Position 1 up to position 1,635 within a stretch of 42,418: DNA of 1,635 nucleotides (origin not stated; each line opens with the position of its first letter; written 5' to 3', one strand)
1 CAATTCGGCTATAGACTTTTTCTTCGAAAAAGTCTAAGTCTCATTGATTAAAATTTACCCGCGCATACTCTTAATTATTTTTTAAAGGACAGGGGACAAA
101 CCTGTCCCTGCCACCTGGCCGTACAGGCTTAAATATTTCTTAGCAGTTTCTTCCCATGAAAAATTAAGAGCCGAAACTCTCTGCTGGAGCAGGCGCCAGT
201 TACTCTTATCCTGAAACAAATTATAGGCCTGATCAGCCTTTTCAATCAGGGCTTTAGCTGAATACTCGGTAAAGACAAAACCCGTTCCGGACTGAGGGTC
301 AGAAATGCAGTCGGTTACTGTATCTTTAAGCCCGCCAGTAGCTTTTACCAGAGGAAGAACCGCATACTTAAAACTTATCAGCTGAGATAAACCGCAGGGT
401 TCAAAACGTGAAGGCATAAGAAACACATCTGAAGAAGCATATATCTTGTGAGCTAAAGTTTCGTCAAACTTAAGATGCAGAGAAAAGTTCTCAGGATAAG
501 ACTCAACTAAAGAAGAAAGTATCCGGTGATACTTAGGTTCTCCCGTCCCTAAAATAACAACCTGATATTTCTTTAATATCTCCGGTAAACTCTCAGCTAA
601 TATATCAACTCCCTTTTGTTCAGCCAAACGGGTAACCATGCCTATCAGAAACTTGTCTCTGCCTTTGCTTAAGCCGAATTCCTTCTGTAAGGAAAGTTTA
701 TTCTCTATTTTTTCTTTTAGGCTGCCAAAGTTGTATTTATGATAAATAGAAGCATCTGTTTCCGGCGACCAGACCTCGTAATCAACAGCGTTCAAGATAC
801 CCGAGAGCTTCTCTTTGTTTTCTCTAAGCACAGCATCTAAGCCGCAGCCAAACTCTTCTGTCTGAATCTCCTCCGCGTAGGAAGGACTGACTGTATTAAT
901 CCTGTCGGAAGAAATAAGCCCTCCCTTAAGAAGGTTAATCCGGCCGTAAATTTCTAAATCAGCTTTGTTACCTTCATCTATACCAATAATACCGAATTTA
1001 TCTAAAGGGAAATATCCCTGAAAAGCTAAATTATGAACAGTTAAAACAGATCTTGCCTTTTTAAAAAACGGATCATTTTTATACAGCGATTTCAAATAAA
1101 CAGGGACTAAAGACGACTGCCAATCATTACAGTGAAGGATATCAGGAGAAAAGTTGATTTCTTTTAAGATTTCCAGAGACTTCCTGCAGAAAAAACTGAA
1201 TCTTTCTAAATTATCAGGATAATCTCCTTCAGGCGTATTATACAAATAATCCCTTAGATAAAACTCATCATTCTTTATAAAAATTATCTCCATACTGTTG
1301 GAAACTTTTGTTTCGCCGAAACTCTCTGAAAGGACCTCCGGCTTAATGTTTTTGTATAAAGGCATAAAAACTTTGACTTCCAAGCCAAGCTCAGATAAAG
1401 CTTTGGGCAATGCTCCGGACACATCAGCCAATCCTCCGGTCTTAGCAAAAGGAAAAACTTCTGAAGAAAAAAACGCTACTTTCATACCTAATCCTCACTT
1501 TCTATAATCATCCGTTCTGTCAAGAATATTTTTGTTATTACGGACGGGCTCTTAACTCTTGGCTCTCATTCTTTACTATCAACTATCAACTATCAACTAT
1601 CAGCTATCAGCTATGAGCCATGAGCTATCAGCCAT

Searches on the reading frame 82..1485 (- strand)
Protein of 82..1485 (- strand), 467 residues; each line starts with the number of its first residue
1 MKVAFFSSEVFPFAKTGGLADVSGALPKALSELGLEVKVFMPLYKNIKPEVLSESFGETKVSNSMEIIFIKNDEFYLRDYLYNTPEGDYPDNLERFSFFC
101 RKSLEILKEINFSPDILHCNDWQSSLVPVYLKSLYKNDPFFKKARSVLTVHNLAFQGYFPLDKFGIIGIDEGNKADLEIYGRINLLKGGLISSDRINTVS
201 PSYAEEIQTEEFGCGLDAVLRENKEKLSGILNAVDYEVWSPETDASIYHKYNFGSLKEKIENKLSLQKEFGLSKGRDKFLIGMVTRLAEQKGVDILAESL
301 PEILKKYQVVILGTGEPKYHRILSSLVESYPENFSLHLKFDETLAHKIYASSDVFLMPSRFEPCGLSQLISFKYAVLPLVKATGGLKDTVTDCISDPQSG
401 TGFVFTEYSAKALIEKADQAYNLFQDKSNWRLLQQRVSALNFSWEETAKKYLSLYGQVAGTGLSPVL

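Call 45: search_protein_families(library=pfam, proteins=[window:82-1485:-], max_evalue=0.001)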
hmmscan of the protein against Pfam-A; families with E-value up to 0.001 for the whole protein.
window:82-1485:- (467 aa): 4 families
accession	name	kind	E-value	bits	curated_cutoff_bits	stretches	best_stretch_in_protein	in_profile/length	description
PF08323.17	Glyco_transf_5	-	1.1e-79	268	22.7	1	2-222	1-239/239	Starch synthase catalytic domain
PF00534.26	Glycos_transf_1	-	4.1e-16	59.4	26.4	1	273-422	10-157/172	Glycosyl transferases group 1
PF13692.12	Glyco_trans_1_4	-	6.5e-13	49.6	27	1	280-420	3-139/142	Glycosyl transferases group 1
PF13439.12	Glyco_transf_4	-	6.6e-05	23.4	28.5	1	17-209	2-150/170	Glycosyltransferase Family 4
